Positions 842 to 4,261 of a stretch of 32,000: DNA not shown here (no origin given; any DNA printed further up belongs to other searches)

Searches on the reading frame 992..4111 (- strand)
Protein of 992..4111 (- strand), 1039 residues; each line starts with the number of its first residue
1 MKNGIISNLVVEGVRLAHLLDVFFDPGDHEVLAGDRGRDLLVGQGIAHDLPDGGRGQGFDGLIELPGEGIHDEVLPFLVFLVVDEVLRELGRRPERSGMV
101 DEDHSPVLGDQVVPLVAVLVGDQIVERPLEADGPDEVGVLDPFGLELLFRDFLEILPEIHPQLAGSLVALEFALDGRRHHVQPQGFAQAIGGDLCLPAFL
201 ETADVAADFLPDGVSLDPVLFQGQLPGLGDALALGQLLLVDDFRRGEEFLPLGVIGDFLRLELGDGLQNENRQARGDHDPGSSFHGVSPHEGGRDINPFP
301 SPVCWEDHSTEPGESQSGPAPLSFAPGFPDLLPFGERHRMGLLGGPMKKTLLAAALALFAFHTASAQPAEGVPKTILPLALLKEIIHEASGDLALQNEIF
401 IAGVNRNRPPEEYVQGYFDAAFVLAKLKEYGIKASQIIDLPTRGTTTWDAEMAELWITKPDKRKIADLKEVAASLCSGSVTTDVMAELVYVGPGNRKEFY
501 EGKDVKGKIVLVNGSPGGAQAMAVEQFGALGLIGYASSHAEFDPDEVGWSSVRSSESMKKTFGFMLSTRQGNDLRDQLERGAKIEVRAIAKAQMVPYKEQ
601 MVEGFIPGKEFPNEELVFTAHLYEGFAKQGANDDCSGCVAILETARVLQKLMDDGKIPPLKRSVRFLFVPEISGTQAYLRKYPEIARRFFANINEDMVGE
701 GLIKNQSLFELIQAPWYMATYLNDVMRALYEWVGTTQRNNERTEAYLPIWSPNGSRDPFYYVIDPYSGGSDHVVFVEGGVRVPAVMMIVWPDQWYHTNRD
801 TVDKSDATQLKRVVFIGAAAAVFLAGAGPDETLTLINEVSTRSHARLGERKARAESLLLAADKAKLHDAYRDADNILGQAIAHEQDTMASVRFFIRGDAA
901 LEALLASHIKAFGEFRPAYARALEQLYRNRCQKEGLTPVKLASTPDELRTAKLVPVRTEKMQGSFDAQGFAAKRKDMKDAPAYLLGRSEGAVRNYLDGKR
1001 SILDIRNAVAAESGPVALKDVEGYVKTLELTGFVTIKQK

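Call 15: search_protein_families(library=pfam, proteins=[window:992-4111:-], max_evalue=0.001)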
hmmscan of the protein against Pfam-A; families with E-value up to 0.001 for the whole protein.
window:992-4111:- (1039 aa): 3 families
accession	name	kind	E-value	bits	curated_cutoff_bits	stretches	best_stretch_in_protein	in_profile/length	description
PF04389.22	Peptidase_M28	-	1e-16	61.7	21.3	1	607-815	7-187/193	Peptidase family M28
PF02225.27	PA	-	0.00028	21.4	23.9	1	485-539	2-61/95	PA domain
PF16254.10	DUF4910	-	0.00034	20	26.6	0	605-700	62-146/247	Domain of unknown function (DUF4910)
